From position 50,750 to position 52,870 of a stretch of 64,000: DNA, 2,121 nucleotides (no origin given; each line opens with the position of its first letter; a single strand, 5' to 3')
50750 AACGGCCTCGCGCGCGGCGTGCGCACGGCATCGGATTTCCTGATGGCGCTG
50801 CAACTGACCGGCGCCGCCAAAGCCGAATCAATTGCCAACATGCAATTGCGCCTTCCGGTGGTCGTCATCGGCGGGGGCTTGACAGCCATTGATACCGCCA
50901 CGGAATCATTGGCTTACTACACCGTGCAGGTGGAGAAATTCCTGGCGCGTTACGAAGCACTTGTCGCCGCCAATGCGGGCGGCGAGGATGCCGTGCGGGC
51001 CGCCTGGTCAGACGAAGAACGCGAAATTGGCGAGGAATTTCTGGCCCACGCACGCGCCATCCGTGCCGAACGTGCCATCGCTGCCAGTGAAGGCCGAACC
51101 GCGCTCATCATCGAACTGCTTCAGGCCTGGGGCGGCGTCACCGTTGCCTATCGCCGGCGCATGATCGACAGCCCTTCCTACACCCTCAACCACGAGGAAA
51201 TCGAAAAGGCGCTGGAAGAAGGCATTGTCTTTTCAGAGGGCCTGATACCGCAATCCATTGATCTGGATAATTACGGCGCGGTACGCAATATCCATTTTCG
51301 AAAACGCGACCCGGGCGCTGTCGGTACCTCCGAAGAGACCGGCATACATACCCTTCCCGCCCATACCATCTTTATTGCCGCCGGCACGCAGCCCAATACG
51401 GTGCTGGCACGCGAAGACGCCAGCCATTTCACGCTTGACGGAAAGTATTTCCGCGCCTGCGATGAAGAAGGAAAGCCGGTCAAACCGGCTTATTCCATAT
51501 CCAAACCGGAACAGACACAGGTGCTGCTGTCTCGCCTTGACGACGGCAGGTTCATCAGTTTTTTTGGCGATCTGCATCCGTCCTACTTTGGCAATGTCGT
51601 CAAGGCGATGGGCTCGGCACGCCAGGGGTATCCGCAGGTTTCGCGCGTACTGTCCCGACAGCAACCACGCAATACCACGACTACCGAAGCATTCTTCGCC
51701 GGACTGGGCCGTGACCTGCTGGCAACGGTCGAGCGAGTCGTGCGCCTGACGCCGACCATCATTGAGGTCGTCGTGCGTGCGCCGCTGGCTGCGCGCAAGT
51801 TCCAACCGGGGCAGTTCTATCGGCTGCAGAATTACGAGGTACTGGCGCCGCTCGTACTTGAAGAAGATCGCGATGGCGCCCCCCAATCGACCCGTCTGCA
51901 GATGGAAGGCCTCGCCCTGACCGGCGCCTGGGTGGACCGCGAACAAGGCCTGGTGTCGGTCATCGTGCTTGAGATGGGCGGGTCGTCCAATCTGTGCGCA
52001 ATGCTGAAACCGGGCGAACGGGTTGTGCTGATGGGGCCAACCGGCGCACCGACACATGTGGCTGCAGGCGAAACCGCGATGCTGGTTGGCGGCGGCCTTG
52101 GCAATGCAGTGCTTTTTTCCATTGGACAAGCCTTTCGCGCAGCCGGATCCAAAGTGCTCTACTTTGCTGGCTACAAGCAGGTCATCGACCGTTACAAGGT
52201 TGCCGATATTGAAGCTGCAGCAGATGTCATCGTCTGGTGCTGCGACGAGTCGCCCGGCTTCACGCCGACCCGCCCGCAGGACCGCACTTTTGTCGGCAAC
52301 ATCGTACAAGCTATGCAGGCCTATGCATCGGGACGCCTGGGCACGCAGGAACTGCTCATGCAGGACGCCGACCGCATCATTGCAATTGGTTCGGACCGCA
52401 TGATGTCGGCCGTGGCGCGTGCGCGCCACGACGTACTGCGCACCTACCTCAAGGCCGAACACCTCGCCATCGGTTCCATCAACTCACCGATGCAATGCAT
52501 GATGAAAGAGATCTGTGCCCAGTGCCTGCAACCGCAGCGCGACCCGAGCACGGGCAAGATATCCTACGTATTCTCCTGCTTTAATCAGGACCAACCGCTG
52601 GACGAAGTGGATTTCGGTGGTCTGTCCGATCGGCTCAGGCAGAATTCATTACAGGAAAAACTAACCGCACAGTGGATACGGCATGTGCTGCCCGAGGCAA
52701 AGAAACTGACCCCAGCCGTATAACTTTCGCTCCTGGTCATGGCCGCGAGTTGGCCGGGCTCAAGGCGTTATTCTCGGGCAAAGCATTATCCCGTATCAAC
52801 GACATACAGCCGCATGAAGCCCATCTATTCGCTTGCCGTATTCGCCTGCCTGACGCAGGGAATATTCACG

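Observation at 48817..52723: Ferredoxin gene coupled to a single-chain GltD/NfnB-like + PyrK/NfnA-like Fe-S flavoprotein (1197 aa)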

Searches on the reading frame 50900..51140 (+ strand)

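Call 71: search_protein_families(library=pfam, proteins=[window:50900-51140:+], max_evalue=10)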
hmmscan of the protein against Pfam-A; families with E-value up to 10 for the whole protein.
window:50900-51140:+ (80 aa): 0 families

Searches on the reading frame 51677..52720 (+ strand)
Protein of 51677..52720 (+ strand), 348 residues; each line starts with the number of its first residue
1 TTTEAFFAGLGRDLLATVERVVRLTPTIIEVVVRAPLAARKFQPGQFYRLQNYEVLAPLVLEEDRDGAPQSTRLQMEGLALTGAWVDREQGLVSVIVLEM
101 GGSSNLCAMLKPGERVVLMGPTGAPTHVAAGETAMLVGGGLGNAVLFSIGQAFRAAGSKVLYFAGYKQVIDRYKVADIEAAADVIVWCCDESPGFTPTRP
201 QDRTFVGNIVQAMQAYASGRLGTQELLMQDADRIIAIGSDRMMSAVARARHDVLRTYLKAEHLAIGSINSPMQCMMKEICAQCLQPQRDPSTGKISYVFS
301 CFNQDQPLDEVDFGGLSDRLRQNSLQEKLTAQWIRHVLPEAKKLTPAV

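Call 29: search_solved_structures(query=window:51677-52720:+, max_evalue=0.1, show_alignments=3)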
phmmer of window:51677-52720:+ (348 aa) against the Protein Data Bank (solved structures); distinct sequences matched with E-value up to 0.1: 7.
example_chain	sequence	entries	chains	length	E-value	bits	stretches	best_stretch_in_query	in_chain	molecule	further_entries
4ylf_A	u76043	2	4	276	9.6e-11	44.6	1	55-195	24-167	Dihydroorotate dehydrogenase B (NAD(+)), electron transfer subunit homolog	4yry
5jca_S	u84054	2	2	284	3.4e-10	42.7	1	52-182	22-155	NADH-dependent Ferredoxin:NADP Oxidoreductase (NfnI) subunit beta | NADH-dependent Ferredoxin:NADP Oxidoreductase subunit beta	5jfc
5vj7_B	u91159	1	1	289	0.0025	20.2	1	53-161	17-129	Ferredoxin-NADP(+) reductase subunit alpha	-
2r6h_A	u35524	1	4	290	0.0069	18.7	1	100-168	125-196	NADH:ubiquinone oxidoreductase, Na translocating, F subunit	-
1ep1_B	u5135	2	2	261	0.0072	18.7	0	102-167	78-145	DIHYDROOROTATE DEHYDROGENASE B (PYRK SUBUNIT)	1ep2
1ep3_B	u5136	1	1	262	0.0073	18.7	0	103-167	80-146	DIHYDROOROTATE DEHYDROGENASE B (PYRK SUBUNIT)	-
5ksw_B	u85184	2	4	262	0.0084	18.5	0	107-167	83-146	Dihydroorotate dehydrogenase B (NAD(+)), electron transfer subunit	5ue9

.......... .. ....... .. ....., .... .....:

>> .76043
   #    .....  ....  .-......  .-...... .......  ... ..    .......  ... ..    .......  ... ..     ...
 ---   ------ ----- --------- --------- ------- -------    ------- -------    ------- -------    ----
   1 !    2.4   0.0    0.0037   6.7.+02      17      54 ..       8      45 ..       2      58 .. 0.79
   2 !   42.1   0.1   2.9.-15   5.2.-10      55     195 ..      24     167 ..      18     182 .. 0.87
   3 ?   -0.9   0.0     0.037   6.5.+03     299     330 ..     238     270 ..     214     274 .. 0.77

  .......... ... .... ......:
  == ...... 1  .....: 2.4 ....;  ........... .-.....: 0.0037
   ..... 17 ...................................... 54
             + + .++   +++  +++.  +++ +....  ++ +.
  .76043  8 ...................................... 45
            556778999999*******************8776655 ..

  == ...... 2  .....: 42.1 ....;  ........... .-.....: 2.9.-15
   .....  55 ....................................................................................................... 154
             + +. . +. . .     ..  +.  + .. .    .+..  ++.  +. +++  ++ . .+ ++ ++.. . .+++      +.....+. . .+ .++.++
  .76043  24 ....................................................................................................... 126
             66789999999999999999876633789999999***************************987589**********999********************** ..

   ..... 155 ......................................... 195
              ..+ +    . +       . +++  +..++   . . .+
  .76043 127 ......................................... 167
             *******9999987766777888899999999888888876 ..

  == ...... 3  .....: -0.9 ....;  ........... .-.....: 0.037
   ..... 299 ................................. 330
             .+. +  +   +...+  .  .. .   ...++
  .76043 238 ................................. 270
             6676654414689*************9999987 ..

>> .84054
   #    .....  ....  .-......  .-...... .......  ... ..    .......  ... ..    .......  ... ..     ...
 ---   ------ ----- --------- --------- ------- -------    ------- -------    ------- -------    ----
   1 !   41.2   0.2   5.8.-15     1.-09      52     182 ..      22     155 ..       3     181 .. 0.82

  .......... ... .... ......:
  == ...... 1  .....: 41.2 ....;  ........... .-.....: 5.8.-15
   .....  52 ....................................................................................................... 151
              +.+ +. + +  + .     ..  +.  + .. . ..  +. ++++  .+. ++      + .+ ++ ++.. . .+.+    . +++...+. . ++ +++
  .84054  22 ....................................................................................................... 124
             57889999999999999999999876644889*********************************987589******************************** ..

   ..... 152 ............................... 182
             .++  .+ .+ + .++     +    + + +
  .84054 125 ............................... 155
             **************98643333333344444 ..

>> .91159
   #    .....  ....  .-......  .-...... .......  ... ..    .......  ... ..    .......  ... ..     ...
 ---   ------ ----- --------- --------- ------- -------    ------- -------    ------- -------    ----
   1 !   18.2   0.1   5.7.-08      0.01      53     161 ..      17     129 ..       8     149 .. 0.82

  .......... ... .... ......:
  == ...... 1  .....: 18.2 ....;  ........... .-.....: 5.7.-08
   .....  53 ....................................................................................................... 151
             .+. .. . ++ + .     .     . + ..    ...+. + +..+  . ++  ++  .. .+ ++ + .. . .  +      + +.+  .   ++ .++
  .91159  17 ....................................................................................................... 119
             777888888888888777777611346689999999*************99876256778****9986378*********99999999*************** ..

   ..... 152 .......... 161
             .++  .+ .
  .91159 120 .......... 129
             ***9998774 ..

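Call 71: search_protein_families(library=pfam, proteins=[window:51677-52720:+], max_evalue=10)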
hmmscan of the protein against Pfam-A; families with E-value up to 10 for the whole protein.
window:51677-52720:+ (348 aa): 0 families
